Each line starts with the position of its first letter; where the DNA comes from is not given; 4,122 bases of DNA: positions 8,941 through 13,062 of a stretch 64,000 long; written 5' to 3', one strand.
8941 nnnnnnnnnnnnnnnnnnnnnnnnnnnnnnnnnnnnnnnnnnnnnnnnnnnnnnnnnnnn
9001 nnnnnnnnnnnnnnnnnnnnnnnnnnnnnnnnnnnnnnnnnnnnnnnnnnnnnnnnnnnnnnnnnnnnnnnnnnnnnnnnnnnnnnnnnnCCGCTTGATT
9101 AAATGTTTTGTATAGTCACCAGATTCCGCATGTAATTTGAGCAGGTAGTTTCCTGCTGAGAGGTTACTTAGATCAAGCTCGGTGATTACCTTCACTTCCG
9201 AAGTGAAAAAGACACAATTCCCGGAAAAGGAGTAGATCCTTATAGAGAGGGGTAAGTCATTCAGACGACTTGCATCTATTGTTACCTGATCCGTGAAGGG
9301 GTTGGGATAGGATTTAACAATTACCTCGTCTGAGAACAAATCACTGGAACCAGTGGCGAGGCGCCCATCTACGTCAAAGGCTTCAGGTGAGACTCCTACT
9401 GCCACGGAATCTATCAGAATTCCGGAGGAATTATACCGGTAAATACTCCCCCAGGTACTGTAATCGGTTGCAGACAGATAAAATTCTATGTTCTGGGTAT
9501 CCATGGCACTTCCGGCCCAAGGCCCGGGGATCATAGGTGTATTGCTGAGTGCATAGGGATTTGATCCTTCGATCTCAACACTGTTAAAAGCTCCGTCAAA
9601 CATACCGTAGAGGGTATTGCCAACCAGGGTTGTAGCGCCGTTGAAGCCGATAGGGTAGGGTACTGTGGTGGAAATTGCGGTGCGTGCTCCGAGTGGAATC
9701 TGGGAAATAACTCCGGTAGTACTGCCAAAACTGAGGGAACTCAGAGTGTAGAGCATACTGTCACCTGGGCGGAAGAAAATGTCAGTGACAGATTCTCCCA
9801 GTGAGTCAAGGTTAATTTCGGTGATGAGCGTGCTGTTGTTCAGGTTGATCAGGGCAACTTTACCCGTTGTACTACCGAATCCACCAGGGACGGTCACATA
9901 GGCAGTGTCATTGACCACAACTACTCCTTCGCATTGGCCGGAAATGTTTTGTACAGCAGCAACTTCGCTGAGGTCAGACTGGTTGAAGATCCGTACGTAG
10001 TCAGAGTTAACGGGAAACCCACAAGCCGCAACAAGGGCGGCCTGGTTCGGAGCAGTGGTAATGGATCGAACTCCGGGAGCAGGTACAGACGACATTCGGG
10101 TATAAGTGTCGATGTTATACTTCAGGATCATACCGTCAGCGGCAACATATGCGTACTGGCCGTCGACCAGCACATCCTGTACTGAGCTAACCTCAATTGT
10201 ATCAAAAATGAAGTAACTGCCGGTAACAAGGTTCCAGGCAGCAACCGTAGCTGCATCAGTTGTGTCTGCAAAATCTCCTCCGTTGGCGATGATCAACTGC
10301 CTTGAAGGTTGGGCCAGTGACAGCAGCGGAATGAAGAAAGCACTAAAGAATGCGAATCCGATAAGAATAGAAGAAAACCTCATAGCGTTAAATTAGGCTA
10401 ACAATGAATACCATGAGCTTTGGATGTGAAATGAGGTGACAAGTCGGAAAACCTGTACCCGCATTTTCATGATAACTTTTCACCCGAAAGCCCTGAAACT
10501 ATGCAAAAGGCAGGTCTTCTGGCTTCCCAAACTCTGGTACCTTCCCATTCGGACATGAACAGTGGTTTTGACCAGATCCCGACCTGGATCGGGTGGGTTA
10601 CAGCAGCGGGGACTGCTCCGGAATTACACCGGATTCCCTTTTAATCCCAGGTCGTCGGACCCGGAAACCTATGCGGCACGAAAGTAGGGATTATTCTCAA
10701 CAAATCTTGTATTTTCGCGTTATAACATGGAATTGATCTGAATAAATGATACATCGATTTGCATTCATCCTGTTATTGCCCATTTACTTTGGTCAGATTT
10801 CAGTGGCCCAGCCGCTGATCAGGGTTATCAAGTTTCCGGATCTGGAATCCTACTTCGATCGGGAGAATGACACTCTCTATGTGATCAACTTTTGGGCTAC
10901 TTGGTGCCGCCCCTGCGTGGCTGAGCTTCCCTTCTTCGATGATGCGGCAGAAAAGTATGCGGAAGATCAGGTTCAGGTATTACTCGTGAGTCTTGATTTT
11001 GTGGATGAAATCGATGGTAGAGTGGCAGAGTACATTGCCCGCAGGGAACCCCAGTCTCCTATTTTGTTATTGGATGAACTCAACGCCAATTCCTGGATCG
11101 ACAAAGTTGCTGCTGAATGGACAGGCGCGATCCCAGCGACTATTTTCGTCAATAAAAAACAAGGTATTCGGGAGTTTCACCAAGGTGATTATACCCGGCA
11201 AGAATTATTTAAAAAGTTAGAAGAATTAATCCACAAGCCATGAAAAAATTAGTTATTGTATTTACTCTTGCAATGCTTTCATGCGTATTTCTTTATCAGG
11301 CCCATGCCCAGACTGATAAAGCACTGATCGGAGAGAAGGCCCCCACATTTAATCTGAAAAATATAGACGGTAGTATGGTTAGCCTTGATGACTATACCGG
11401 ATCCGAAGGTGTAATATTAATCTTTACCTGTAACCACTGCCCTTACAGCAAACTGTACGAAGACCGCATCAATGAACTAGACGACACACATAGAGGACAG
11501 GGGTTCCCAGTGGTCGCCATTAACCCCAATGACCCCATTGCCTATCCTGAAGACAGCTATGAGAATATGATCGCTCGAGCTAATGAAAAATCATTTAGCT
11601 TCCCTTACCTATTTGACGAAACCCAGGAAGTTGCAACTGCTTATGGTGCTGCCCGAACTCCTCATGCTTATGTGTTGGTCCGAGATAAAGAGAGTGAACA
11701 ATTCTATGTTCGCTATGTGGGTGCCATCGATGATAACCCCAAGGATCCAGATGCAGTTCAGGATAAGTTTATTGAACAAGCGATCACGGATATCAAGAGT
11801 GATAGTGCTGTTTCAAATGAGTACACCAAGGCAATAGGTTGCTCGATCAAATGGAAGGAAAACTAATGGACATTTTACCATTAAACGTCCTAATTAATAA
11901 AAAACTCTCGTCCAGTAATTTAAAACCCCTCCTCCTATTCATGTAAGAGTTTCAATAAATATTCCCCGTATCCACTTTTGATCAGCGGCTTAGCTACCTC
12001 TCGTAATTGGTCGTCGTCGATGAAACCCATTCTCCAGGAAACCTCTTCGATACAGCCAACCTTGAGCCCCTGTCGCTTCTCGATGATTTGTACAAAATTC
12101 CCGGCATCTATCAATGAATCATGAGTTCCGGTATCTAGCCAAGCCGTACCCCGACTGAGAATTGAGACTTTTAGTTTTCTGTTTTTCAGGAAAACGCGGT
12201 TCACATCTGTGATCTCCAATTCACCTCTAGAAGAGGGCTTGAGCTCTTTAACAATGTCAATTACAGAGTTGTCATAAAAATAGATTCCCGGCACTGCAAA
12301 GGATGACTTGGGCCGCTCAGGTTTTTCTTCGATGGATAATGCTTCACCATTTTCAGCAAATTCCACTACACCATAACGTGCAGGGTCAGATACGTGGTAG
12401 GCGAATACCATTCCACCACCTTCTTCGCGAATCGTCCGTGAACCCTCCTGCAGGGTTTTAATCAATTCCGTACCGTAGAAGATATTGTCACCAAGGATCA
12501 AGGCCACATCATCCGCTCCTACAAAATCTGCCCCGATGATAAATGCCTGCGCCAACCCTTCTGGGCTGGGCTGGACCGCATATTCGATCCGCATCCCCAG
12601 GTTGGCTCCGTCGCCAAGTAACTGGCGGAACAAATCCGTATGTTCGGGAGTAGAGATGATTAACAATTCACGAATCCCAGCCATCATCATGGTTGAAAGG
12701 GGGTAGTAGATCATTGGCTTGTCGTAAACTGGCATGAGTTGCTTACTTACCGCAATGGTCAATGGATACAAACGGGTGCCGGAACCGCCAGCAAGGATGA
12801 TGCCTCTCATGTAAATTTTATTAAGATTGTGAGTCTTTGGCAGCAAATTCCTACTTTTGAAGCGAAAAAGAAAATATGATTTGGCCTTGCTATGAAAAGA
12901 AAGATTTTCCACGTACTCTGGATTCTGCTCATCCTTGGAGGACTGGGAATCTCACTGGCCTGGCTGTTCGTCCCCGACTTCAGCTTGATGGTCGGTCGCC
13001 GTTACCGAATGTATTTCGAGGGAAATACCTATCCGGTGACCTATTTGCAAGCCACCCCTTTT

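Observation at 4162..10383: B12-riboswitch-controlled five-gene surface module combining T9SS cargo, an FGE-like protein, a BtuB-like receptor and a propeller lipoprotein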

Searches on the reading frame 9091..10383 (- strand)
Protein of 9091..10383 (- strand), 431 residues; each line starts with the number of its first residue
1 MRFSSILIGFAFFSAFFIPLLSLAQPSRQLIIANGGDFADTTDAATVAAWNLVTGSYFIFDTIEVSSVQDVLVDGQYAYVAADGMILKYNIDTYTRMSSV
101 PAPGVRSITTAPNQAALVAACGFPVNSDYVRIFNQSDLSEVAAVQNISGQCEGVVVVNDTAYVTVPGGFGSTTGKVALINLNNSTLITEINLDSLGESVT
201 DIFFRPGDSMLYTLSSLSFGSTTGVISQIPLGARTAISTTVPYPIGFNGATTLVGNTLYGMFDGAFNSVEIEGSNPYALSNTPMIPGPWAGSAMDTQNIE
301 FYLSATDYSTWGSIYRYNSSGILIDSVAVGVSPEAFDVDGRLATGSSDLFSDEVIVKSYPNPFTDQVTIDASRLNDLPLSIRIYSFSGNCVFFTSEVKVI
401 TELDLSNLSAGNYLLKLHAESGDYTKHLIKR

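Call 5: search_protein_families(library=pfam, proteins=[window:9091-10383:-], max_evalue=0.1)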
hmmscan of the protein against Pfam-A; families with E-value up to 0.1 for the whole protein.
window:9091-10383:- (431 aa): 4 families
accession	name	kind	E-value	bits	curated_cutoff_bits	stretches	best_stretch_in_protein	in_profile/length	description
PF18962.6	Por_Secre_tail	-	4.4e-13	49.8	27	1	359-429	2-74/75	Secretion system C-terminal sorting domain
PF25171.1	Beta-prop_WDR36-Utp21_1st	-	0.016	15.1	80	1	82-215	128-255/266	WDR36/Utp21 first beta-propeller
PF25172.1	Beta-prop_WDR3_2nd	-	0.03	14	140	1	105-213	2-97/293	WDR3 second beta-propeller domain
PF08309.17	LVIVD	-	0.078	12.8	20.2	1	68-82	4-18/42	LVIVD repeat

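Call 6: search_protein_families(library=ncbifam, proteins=[window:9091-10383:-], max_evalue=0.1)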
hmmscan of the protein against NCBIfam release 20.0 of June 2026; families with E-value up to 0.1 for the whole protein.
window:9091-10383:- (431 aa): 3 families
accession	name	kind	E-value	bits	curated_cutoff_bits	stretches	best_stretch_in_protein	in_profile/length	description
TIGR04183.1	Por_Secre_tail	domain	2.9e-12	46.4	23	1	359-431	2-72/72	T9SS type A sorting domain-containing protein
NF038113.1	T9SSA_dep_M36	equivalog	1.6e-07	29.9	885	1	347-430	785-868/869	T9SS-dependent M36 family metallopeptidase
NF050177.1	TapA_OM_Porphy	equivalog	0.002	17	500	1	342-429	457-542/544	TapA/TapC family T9SS-dependent outer membrane protein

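Call 25: search_solved_structures(query=window:9091-10383:-, max_evalue=1)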
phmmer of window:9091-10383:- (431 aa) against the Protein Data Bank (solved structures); distinct sequences matched with E-value up to 1: 10.
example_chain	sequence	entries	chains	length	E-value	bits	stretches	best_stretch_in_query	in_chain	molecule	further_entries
8baz_A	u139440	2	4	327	0.015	17.8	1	291-336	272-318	Surface layer protein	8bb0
3dsm_A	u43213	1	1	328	0.016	17.7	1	291-336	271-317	uncharacterized protein BACUNI_02894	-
8bai_A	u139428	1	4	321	0.016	17.7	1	291-336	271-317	Surface layer protein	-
8bmy_A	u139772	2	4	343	0.017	17.6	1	291-336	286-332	Putative surface layer protein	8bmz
8glk_D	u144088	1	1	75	0.018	17.5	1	358-428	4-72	Endonuclease I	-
8bn0_A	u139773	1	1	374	0.02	17.4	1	291-336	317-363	Putative surface layer protein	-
8bmx_D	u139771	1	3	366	0.021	17.3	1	291-336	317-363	YncE family protein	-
8puj_A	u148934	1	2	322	0.025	17.1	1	291-336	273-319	YncE family protein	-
8okv_B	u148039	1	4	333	0.026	17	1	291-336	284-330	Putative surface layer protein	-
8p97_B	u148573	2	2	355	0.03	16.8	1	291-336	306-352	Putative surface layer protein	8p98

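Call 39: list_cluster_members(proteins=[P0001, window:9091-10383:-, window:7146-7550:-, window:5193-7139:-, window:4165-5193:-])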
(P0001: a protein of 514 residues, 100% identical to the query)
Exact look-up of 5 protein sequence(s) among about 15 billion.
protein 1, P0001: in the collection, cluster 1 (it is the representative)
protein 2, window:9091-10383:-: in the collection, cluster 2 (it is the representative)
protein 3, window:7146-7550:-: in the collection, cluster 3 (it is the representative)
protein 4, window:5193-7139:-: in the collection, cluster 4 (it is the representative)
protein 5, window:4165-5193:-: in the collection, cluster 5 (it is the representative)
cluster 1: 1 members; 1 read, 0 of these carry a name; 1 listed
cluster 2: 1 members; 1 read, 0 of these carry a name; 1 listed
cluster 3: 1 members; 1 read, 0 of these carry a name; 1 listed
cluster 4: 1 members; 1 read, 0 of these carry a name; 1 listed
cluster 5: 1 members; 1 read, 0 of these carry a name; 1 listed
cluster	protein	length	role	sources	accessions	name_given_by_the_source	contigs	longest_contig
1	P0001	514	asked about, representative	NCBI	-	-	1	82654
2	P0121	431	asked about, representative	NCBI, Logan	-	-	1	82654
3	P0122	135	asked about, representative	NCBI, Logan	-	-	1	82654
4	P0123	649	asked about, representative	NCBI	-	-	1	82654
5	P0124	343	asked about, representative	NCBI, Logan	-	-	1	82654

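Call 60: search_solved_structures(query=A5, max_evalue=0.01, show_alignments=1)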
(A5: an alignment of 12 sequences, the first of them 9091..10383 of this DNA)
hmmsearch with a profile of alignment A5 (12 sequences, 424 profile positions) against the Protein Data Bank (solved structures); distinct sequences matched with E-value up to 0.01: 17.
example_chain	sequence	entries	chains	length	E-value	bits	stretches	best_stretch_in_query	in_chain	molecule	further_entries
8glk_D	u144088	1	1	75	1.8e-11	46.6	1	351-422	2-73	Endonuclease I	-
5jvk_A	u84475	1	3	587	5e-11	45.2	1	348-424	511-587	Uncharacterized protein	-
5uyt_A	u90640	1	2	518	3.3e-09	39.2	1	340-418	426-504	Ice-binding protein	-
7pzj_A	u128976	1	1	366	4.8e-09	38.7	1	347-417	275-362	Lipase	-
8glj_D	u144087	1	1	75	8.3e-09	37.9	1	352-424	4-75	Por secretion system C-terminal sorting domain-containing protein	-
8qb1_A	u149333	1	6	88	2.3e-07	33.1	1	352-424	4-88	Mirolase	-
8baz_A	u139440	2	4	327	3.3e-06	29.3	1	69-331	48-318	Surface layer protein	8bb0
3dsm_A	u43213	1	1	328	3.6e-06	29.2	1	85-331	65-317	uncharacterized protein BACUNI_02894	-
8bmy_A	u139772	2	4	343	3.7e-06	29.1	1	67-331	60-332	Putative surface layer protein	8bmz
8bn0_A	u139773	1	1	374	4.3e-06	28.9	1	69-331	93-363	Putative surface layer protein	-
8bai_A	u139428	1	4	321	4.9e-06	28.7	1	85-331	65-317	Surface layer protein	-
8bmx_D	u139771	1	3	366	6.6e-06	28.3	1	68-331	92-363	YncE family protein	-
8h97_A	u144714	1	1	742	2.6e-05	26.4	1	337-415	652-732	Beta-agarase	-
9whd_A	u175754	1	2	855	3.6e-05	25.9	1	340-423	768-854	GH167 glycoside hydrolase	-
8okv_B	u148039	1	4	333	5.5e-05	25.3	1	31-331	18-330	Putative surface layer protein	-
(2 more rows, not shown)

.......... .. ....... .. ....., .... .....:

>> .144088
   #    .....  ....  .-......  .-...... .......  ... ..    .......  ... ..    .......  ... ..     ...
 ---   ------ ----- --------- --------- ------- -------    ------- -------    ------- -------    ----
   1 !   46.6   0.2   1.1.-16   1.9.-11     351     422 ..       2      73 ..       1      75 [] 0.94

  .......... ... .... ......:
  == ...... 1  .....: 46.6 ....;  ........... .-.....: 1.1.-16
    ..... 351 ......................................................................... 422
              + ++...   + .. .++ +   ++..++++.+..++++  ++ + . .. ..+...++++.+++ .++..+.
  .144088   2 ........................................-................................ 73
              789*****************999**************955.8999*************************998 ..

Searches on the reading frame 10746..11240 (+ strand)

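Call 7: search_protein_families(library=pfam, proteins=[window:10746-11240:+], max_evalue=0.001)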
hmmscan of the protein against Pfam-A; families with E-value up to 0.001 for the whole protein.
window:10746-11240:+ (165 aa): 4 families
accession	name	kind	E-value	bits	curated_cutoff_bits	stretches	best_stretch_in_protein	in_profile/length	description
PF00578.27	AhpC-TSA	-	2.2e-11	44.2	26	1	42-143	25-123/124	AhpC/TSA family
PF08534.16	Redoxin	-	8e-10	39.1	26.6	1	45-152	31-139/148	Redoxin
PF00085.26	Thioredoxin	-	1.4e-08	35.1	23.5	1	41-85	17-58/103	Thioredoxin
PF13905.12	Thioredoxin_8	-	5.1e-05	24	27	1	43-84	2-44/94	Thioredoxin-like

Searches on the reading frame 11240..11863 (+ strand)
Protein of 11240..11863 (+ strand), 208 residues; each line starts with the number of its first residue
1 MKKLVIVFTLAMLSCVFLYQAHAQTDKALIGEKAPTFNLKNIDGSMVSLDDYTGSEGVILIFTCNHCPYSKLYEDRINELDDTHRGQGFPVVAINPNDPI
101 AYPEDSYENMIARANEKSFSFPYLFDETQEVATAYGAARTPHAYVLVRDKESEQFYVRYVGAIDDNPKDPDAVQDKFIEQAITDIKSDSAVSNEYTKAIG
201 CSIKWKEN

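Call 7: search_protein_families(library=pfam, proteins=[window:11240-11863:+], max_evalue=0.001)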
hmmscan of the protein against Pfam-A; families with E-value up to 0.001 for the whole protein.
window:11240-11863:+ (208 aa): 4 families
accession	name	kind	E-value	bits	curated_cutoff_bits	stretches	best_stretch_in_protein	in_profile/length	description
PF00578.27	AhpC-TSA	-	2.8e-20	72.9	26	1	30-146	1-115/124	AhpC/TSA family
PF08534.16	Redoxin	-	7.5e-15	55.4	26.6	1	31-167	3-138/148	Redoxin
PF13905.12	Thioredoxin_8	-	1.6e-06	28.8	27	1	58-150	4-92/94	Thioredoxin-like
PF13098.12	Thioredoxin_2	-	3.7e-05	24.4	27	1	56-164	6-96/104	Thioredoxin-like domain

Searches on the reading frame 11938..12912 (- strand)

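Call 7: search_protein_families(library=pfam, proteins=[window:11938-12912:-], max_evalue=0.001)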
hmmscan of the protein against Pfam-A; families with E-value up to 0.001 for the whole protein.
window:11938-12912:- (325 aa): 2 families
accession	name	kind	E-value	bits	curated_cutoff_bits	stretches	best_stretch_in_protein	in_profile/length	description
PF00483.29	NTP_transferase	-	4.4e-72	243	21.2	1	37-274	2-242/245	Nucleotidyl transferase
PF12804.13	NTP_transf_3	-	2.9e-09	37.7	27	1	37-159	1-112/160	MobA-like NTP transferase domain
